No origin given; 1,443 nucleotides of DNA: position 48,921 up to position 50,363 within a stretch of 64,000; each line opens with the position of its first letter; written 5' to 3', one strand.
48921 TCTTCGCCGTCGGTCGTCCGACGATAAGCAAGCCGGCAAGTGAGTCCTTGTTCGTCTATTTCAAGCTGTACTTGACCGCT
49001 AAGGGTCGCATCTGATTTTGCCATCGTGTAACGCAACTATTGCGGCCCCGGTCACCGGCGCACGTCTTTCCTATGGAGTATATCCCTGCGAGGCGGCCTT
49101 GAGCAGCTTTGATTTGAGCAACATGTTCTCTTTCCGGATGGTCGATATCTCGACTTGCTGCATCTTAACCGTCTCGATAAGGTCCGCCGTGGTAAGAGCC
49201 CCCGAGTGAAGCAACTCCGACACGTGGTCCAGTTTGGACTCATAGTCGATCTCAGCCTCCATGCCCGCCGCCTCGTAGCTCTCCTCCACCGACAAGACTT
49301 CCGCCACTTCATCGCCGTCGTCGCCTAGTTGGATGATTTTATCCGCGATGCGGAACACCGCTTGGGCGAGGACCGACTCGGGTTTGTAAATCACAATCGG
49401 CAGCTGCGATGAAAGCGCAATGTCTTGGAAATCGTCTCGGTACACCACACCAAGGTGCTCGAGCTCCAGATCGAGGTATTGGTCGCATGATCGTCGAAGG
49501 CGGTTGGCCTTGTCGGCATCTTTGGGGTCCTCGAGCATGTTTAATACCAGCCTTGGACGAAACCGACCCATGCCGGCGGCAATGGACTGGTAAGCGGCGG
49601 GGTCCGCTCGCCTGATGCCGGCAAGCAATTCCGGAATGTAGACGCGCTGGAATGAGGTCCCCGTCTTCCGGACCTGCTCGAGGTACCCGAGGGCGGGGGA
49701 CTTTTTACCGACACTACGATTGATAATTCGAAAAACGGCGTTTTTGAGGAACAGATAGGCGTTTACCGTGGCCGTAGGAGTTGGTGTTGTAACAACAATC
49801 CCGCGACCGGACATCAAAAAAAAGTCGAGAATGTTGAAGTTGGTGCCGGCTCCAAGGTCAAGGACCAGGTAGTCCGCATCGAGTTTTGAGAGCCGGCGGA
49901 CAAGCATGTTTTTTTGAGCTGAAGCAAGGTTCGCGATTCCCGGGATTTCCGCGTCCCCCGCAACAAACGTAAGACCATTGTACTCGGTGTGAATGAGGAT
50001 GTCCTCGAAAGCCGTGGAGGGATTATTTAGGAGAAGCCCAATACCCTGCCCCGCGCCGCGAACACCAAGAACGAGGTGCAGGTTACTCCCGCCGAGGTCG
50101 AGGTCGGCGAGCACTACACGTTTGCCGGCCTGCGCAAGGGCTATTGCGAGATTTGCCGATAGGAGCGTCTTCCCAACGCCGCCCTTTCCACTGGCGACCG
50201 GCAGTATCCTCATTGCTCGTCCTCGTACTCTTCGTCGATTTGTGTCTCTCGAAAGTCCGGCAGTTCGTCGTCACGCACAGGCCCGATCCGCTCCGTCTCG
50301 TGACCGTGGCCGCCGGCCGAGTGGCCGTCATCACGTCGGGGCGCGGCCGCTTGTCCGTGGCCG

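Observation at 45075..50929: Translationally coupled four-gene block: membrane protein, MinD/ParA-type ATPase, giant multi-module DUF342 (FapA-like) protein, Lgt-like enzyme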

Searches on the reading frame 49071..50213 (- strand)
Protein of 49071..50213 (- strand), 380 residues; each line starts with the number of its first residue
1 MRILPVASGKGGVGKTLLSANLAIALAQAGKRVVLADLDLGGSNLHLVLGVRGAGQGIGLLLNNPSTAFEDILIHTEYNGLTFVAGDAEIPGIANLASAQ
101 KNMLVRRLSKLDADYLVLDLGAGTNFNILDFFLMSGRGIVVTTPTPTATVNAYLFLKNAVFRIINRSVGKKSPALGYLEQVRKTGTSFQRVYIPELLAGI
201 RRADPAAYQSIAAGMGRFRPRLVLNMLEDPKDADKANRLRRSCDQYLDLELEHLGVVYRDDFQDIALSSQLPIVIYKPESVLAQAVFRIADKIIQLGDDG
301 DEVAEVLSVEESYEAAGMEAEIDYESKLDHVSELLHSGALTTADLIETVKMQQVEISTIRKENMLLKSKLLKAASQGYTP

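Call 3: search_protein_families(library=pfam, proteins=[window:49071-50213:-], max_evalue=0.01)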
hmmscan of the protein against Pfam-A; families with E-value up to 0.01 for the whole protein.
window:49071-50213:- (380 aa): 7 families
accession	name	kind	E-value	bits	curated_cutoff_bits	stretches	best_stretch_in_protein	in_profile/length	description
PF10609.15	ParA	-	6.4e-16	59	27.1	1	3-151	5-152/246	NUBPL iron-transfer P-loop NTPase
PF01656.29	CbiA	-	5e-15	56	25.4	1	6-180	3-54/125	CobQ/CobB/MinD/ParA nucleotide binding domain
PF13614.12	AAA_31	-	1.7e-10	41.6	27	1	1-119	1-124/177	AAA domain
PF02374.21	ArsA_ATPase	-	1e-06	28.6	24.3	1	7-39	6-38/305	Anion-transporting ATPase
PF06564.18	CBP_BcsQ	-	1.9e-05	24.8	21.3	1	1-38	1-38/234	Cellulose biosynthesis protein BcsQ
PF00142.24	Fer4_NifH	-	0.0003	20.8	25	1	9-39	7-37/271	4Fe-4S iron sulfur cluster binding proteins, NifH/frxC family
PF09140.17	MipZ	-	0.00033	20.5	20.7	1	5-55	4-54/262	ATPase MipZ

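Call 4: search_protein_families(library=ncbifam, proteins=[window:49071-50213:-], max_evalue=0.01)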
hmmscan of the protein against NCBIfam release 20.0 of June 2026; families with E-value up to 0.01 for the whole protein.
window:49071-50213:- (380 aa): 26 families (the best 25 are shown)
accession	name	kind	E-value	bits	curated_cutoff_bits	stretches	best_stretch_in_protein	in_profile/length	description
TIGR01969.1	minD_arch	subfamily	4.6e-23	81.7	201.75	1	2-148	1-144/251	cell division ATPase MinD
TIGR01968.1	minD_bact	equivalog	2e-18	66.7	212.9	1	2-148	2-147/261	septum site-determining protein MinD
NF041136.1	MrpORP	equivalog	1.8e-12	47.2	450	1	4-148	8-152/365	iron-sulfur cluster carrier protein MrpORP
NF008079.0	PRK10818.1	equivalog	3.2e-12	46.4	508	1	2-145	3-146/270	septum site-determining protein MinD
TIGR03371.1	cellulose_yhjQ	equivalog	1.2e-11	44.5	157.85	1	1-138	1-139/246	cellulose biosynthesis protein BcsQ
TIGR01007.1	eps_fam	subfamily_domain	1.6e-11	44.2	108.05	1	2-120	18-135/204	polysaccharide biosynthesis tyrosine autokinase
TIGR03018.1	pepcterm_TyrKin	hypoth_equivalog_domain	6.1e-11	42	230.65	1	3-117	37-152/207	XrtA-associated tyrosine autokinase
NF008669.0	PRK11670.1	equivalog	6.6e-11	41.7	348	1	3-152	109-257/369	iron-sulfur cluster carrier protein ApbC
NF041546.1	ParA_partition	equivalog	2.9e-09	36.8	180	1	4-45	2-43/203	ParA family partition ATPase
NF047398.1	AAA_KGGVGR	domain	2e-08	34.8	90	1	3-50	4-51/190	KGGVGR-motif variant AAA ATPase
NF053622.1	ATPseBagAMYCTU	equivalog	4.4e-07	29.7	400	1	4-38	9-43/325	ATPase BagA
TIGR04291.1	arsen_driv_ArsA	equivalog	2e-06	26.8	650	1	8-49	9-49/565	arsenical pump-driving ATPase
TIGR00345.1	GET3_arsA_TRC40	subfamily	3.4e-06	26.8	135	1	8-37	3-32/299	TRC40/GET3/ArsA family transport-energizing ATPase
NF008568.0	PRK11519.1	equivalog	1.8e-05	23.2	1068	1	9-59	534-583/720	tyrosine-protein kinase Wzc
TIGR03029.1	EpsG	equivalog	3.5e-05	23.1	313.8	1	2-60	104-161/274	chain length determinant protein tyrosine kinase EpsG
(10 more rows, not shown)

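Call 19: search_solved_structures(query=window:49071-50213:-, max_evalue=0.001, show_alignments=2)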
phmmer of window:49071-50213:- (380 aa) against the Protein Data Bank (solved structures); distinct sequences matched with E-value up to 0.001: 35.
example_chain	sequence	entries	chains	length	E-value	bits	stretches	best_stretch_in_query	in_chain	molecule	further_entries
4rz2_A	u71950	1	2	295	3.8e-19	72.5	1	2-157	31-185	Site-determining protein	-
4rz3_A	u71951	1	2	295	5.3e-18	68.8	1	2-157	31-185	Site-determining protein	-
5j1j_A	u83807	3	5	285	5.6e-18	68.7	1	2-157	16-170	Site-determining protein | Transcriptional antiactivator FleN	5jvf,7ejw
8pb9_A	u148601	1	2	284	8.5e-17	64.8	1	2-157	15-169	Antiactivator FleN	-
8p53_A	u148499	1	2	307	1.2e-16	64.3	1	2-157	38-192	Antiactivator FleN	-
1ion_A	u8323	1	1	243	1.8e-16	63.7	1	2-164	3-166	PROBABLE CELL DIVISION INHIBITOR MIND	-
1g3q_A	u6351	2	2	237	4.3e-15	59.2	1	2-163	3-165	CELL DIVISION INHIBITOR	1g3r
3vx3_A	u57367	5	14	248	1.9e-13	53.8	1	2-148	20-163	ATPase involved in chromosome partitioning, ParA/MinD family, Mrp homolog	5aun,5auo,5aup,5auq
1hyq_A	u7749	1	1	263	9.5e-12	48.2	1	2-134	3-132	CELL DIVISION INHIBITOR (MIND-1)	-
4v03_A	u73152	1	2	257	2.9e-10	43.3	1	3-54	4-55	SITE-DETERMINING PROTEIN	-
8zkc_A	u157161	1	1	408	1.7e-09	40.8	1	3-152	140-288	Iron-sulfur cluster carrier protein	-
4v02_A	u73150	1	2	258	3.9e-09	39.6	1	3-54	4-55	SITE-DETERMINING PROTEIN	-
3q9l_A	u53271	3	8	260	4.2e-09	39.5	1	2-147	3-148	Septum site-determining protein minD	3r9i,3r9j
6riq_C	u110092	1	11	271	2e-08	37.3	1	2-148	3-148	Site-determining protein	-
6z0p_A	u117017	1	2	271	2.2e-08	37.1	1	3-98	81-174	BceF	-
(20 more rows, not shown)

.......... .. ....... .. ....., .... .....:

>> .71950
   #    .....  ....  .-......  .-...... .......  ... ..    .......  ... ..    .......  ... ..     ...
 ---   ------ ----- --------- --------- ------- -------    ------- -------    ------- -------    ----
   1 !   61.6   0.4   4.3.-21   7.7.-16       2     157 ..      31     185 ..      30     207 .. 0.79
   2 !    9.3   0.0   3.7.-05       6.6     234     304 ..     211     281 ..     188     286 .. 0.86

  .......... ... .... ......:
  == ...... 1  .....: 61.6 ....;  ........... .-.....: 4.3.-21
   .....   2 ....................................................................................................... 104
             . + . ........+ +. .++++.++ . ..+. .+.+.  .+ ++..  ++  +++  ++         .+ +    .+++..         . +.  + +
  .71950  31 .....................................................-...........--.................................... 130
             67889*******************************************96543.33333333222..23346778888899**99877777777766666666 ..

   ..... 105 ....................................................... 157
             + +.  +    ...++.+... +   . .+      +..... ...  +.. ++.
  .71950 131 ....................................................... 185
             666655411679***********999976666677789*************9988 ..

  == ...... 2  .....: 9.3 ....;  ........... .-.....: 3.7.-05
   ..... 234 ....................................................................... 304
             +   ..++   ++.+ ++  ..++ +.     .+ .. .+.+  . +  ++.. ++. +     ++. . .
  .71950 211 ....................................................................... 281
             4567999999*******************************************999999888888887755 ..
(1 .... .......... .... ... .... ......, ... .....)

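Call 24: find_homologous_proteins(query=window:49071-50213:-, max_evalue=1e-20)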
Query window:49071-50213:- (380 aa): 3610 proteins with E <= 1e-20 among 8000 candidates; the best 120 are listed.
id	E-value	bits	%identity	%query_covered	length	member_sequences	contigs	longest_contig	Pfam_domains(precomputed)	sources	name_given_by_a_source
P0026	1.9e-240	815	100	100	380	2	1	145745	PF10609.16,PF01656.30,PF13614.13,PF06564.19,PF02374.22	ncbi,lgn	-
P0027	1.7e-196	671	79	100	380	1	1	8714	PF10609.16,PF01656.30,PF13614.13,PF06564.19,PF02374.22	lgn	-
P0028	1.0e-162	560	66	99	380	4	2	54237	PF10609.16,PF01656.30,PF13614.13,PF06564.19,PF02374.22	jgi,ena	-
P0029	5.1e-162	557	66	99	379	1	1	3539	PF10609.16,PF01656.30,PF13614.13,PF06564.19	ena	-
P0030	1.3e-161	556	66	99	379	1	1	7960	PF10609.16,PF01656.30,PF13614.13,PF06564.19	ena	-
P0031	2.5e-161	555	66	99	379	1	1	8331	PF10609.16,PF01656.30,PF13614.13,PF06564.19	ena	-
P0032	6.6e-161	554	66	99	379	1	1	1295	PF10609.16,PF01656.30,PF13614.13,PF09140.18,PF06564.19,PF02374.22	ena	-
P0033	7.8e-161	553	65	99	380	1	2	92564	PF10609.16,PF01656.30,PF13614.13,PF02374.22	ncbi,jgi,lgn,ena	jgi:flagellar biosynthesis protein FlhG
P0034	1.7e-160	552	66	99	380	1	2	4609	PF10609.16,PF01656.30,PF13614.13,PF06564.19,PF02374.22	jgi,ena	-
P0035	2.1e-160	552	67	100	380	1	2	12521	PF00142.25,PF10609.16,PF01656.30,PF13614.13,PF09140.18,PF06564.19,PF02374.22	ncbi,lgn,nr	ncbi:MAG: MinD/ParA family protein [Spirochaetaceae bacterium]|nr:MAG: MinD/ParA family protein [Spi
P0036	5.8e-160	550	66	99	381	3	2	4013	PF10609.16,PF01656.30,PF13614.13,PF06564.19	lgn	-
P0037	7.0e-160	550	67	100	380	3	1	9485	PF00142.25,PF10609.16,PF01656.30,PF13614.13,PF09140.18,PF06564.19,PF02374.22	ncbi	-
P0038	1.5e-158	546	65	99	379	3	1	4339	PF10609.16,PF01656.30,PF13614.13,PF06564.19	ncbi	-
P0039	2.2e-158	545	65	100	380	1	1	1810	PF10609.16,PF01656.30,PF13614.13,PF06564.19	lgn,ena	-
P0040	3.1e-158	545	65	100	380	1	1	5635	PF10609.16,PF01656.30,PF13614.13,PF09140.18,PF06564.19,PF02374.22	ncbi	-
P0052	1.1e-154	533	62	99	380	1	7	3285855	PF00142.25,PF10609.16,PF01656.30,PF13614.13,PF09140.18,PF06564.19,PF02374.22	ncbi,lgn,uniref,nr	ncbi:P-loop NTPase [Spirochaeta africana]|uniref:ATPase involved in chromosome partitioning n=1 Tax=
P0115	7.5e-147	507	60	100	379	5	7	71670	PF10609.16,PF01656.30,PF13614.13,PF09140.18,PF06564.19,PF02374.22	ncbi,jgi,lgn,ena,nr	ncbi:MAG: ATP-binding protein [Treponema sp. GWB1_62_6]|nr:MAG: ATP-binding protein [Treponema sp. G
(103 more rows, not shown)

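Call 31: find_encoding_contigs(protein=P0026, flank=10000, max_places=3)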
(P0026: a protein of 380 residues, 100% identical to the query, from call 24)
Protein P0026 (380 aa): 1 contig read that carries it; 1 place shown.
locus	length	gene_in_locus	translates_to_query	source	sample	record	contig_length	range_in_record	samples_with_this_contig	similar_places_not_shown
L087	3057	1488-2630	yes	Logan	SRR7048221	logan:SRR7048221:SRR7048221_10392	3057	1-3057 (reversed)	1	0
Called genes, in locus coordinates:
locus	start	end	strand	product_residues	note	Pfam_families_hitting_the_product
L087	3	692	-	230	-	?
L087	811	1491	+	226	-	-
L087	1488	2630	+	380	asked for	PF01656:CbiA, PF02374:ArsA_ATPase (weak), PF06564:CBP_BcsQ (faint), PF10609:ParA, PF13614:AAA_31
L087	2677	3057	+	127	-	?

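Call 67: find_encoding_contigs(protein=P0052, flank=9000, max_places=1)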
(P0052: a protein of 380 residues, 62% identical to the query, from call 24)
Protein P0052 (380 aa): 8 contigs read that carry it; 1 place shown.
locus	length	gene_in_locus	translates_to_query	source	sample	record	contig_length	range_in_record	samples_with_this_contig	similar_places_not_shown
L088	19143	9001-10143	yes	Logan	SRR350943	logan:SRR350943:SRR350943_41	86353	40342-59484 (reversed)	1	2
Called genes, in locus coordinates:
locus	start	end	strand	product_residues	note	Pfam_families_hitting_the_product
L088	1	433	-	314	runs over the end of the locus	-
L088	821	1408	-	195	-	PF00486:Trans_reg_C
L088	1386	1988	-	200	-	PF04012:PspA_IM30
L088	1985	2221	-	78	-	PF04012:PspA_IM30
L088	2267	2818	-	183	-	PF01740:STAS, PF13466:STAS_2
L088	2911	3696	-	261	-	PF00106:adh_short, PF13561:adh_short_C2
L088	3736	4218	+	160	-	-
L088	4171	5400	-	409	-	PF00158:Sigma54_activat, PF01078:Mg_chelatase (faint), PF14532:Sigma54_activ_2, PF07728:AAA_5, PF25601:AAA_lid_14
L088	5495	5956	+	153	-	PF04186:FxsA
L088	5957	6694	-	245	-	PF03808:Glyco_tran_WecG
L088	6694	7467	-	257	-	PF04452:Methyltrans_RNA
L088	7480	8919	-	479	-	PF22694:CtpB_N-like, PF00595:PDZ (weak), PF17820:PDZ_6, PF03572:Peptidase_S41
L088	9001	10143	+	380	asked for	PF00142:Fer4_NifH (weak), PF01656:CbiA, PF02374:ArsA_ATPase (weak), PF06564:CBP_BcsQ (faint), PF09140:MipZ (weak), PF10609:ParA, PF13614:AAA_31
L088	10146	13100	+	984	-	PF20250:FapA_N, PF03961:FapA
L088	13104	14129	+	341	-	PF01790:LGT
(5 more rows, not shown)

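Call 68: find_encoding_contigs(protein=P0115, flank=9000, max_places=1)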
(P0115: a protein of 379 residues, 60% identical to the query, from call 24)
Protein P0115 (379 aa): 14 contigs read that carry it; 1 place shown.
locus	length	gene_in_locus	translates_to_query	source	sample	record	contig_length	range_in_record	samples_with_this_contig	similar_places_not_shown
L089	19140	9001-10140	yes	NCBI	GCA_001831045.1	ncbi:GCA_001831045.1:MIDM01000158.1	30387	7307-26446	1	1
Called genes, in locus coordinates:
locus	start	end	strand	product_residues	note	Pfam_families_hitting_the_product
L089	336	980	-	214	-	PF00486:Trans_reg_C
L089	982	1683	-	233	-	PF04012:PspA_IM30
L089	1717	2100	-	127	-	PF22550:CesT_Tir_1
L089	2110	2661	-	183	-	PF01740:STAS, PF13466:STAS_2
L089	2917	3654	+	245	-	PF00588:SpoU_methylase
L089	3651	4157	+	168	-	-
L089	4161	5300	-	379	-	PF00072:Response_reg, PF00158:Sigma54_activat, PF14532:Sigma54_activ_2, PF25601:AAA_lid_14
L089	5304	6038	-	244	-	PF03808:Glyco_tran_WecG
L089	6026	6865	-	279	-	PF20260:PUA_4, PF04452:Methyltrans_RNA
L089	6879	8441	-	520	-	PF22694:CtpB_N-like, PF00595:PDZ (weak), PF13180:PDZ_2 (faint), PF17820:PDZ_6, PF03572:Peptidase_S41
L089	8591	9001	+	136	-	-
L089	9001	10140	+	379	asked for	PF01656:CbiA, PF02374:ArsA_ATPase (weak), PF06564:CBP_BcsQ (faint), PF09140:MipZ (weak), PF10609:ParA, PF13614:AAA_31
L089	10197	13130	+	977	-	PF20250:FapA_N, PF03961:FapA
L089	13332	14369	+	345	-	PF01790:LGT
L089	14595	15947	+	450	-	PF14821:Thr_synth_N, PF00291:PALP, PF24857:THR4_C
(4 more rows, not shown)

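Call 81: predict_structure(alignment_id=A5)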
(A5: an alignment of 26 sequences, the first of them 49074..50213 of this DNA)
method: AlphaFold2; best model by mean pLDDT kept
length: 380 residues; sequences in the alignment: 26
mean_pLDDT: 80.0   pTM: 0.76
mean pLDDT of the five models: 80.0, 75.9, 75.7, 71.7, 69.3
residues with pLDDT >= 90: 87; 70-90: 214; 50-70: 67; < 50: 12
segments of 3 or more residues with pLDDT < 50: 88-92, 301-306
pLDDT, mean of each block of 10 residues (from residue 1): 87 81 94 88 75 75 81 89 74 66 87 92 72 89 87 90 89 88 69 89 93 90 86 83 90 84 70 83 89 77 49 70 72 58 55 70 83 76
secondary structure, 60 per line:
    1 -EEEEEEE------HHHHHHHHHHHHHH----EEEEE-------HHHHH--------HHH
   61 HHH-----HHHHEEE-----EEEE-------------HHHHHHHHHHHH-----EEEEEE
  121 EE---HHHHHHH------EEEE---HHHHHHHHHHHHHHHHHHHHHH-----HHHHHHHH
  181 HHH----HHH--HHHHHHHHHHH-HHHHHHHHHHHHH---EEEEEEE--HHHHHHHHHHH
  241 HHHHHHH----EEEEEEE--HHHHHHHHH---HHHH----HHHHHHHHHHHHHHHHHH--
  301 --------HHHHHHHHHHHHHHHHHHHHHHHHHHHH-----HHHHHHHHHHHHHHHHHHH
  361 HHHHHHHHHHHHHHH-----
elements in order: E2-8 H15-28 E33-37 H45-49 H58-63 H69-72 E73-75 E81-84 H98-109 E115-122 H126-132 E139-142 H146-167 H173-183 H193-203 H205-217 E221-227 H230-247 E252-258 H261-269 H273-276 H281-298 H309-336 H342-375

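Call 86: fold_search(model_id=the predicted structure, library=pdb)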
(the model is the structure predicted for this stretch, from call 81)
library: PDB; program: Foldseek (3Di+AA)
matches with E <= 10: 1293; with E <= 0.001: 323
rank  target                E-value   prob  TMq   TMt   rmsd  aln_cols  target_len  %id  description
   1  4rz3_A                3.4e-16  1.00  0.58  0.89   2.4       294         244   22  Crystal structure of the MinD-like ATPase FlhG (released 2015-03-04)
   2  8p53_A                1.4e-15  1.00  0.59  0.82   2.7       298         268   24  Cryo-EM structure of the c-di-GMP-free FleQ-FleN master regulator complex of P. aeruginosa (released 2023-12-13)
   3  4rz2_B                2.0e-15  1.00  0.55  0.80   3.5       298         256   22  Crystal structure of the MinD-like ATPase FlhG (released 2015-03-04)
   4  4rz2_A                3.4e-15  1.00  0.56  0.81   7.2       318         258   21  Crystal structure of the MinD-like ATPase FlhG (released 2015-03-04)
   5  5j1j_B                4.5e-15  1.00  0.59  0.88   3.3       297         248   23  Structure of FleN-AMPPNP complex (released 2017-03-29)
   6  1hyq                  1.8e-14  1.00  0.51  0.81   5.0       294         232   19  MIND BACTERIAL CELL DIVISION REGULATOR FROM A. FULGIDUS (released 2001-03-14)
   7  5j1j_A                3.9e-14  1.00  0.59  0.81   3.0       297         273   24  Structure of FleN-AMPPNP complex (released 2017-03-29)
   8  8pb9_A                1.0e-13  1.00  0.58  0.81   3.0       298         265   22  Cryo-EM structure of the c-di-GMP-bound FleQ-FleN master regulator complex from Pseudomonas aeruginosa (released 2023-12-13)
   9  7ejw_A                1.3e-13  1.00  0.56  0.76   3.9       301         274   24  Crystal structure of FleN in complex with FleQ AAA+ doamain (released 2021-12-22)
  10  7ejw_B                2.4e-13  1.00  0.57  0.81   3.1       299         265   23  Crystal structure of FleN in complex with FleQ AAA+ doamain (released 2021-12-22)
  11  1ion                  8.0e-13  1.00  0.51  0.78   6.3       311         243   20  THE SEPTUM SITE-DETERMINING PROTEIN MIND COMPLEXED WITH MG-ADP FROM PYROCOCCUS HORIKOSHII OT3 (released 2001-09-26)
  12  5jvf                  9.4e-13  1.00  0.48  0.68   6.0       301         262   22  Crystal Structure of Apo-FleN (released 2017-03-29)
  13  1g3q                  1.0e-12  1.00  0.51  0.79   6.0       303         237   21  CRYSTAL STRUCTURE ANALYSIS OF PYROCOCCUS FURIOSUS CELL DIVISION ATPASE MIND (released 2001-04-21)
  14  4v02_B                2.5e-12  1.00  0.51  0.78   4.8       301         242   19  MinC:MinD cell division protein complex, Aquifex aeolicus (released 2015-01-14)
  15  4v02_A                4.9e-12  1.00  0.49  0.74   5.5       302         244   19  MinC:MinD cell division protein complex, Aquifex aeolicus (released 2015-01-14)
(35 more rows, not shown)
